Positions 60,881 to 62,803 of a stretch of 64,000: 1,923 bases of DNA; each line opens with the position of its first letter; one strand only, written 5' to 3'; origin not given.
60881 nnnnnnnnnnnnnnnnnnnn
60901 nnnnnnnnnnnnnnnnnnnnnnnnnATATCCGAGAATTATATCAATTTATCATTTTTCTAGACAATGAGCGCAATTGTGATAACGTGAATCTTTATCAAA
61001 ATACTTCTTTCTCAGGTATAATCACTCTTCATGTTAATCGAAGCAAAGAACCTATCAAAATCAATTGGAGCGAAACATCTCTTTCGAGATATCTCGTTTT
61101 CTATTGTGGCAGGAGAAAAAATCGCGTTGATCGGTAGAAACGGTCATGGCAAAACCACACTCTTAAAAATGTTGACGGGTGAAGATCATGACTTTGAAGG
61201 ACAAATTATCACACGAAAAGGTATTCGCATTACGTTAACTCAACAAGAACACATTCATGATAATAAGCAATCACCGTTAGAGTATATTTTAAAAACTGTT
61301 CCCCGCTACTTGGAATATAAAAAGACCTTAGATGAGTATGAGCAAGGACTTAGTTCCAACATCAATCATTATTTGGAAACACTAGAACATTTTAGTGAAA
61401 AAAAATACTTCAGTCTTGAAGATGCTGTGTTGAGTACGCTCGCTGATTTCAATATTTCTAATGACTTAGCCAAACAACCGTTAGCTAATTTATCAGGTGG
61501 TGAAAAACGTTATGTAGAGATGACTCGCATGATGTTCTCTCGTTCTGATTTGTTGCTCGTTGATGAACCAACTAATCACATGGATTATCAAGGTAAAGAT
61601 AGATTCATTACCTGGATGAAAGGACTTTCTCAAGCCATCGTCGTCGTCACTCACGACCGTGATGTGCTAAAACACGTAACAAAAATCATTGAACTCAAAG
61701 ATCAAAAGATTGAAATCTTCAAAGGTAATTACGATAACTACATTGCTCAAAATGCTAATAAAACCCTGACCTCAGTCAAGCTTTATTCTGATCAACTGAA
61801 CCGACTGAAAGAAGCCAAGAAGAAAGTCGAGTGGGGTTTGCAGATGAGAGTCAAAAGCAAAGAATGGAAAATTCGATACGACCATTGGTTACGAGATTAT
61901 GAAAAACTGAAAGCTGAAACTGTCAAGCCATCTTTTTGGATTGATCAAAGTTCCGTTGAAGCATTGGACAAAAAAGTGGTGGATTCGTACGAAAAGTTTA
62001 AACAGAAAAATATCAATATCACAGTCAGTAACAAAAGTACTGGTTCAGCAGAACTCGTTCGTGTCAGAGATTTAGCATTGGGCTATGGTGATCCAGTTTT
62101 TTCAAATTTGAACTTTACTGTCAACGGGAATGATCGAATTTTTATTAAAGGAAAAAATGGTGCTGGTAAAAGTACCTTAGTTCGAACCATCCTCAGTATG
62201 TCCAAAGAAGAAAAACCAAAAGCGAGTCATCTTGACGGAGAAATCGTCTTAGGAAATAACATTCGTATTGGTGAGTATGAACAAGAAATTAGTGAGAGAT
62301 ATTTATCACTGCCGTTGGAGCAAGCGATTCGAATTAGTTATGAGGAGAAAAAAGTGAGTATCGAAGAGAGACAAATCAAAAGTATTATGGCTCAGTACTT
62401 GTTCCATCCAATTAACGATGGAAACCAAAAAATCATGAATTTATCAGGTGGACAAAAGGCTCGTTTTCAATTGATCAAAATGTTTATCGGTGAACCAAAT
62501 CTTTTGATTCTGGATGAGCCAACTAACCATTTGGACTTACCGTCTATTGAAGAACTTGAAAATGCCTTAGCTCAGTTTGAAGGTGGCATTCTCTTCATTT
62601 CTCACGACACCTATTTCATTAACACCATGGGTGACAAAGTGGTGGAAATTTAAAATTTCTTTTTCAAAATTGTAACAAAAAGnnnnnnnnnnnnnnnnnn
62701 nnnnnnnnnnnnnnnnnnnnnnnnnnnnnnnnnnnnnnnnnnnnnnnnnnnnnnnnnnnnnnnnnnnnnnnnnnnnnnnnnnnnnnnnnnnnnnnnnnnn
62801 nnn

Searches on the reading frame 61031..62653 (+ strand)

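Call 17: search_protein_families(library=pfam, proteins=[window:61031-62653:+], max_evalue=0.00001)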
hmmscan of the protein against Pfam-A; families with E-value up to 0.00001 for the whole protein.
window:61031-62653:+ (540 aa): 6 families
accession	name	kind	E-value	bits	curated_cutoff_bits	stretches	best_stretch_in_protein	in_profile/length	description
PF00005.33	ABC_tran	-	1.8e-44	152.1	25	2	19-182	2-137/137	ABC transporter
PF13304.12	AAA_21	-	1.5e-21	78.2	27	1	413-531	186-304/304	AAA domain, putative AbiEii toxin, Type IV TA system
PF02463.25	SMC_N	-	1.7e-08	34.7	40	0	32-225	28-214/220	RecF/RecN/SMC N terminal domain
PF13555.12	AAA_29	-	5.7e-07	29.6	27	0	361-384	16-39/61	P-loop containing region of AAA domain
PF00350.29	Dynamin_N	-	8.7e-07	29.5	27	1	31-216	1-145/168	Dynamin family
PF05729.18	NACHT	-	3.8e-06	27.3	26.7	0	369-398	2-31/167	NACHT domain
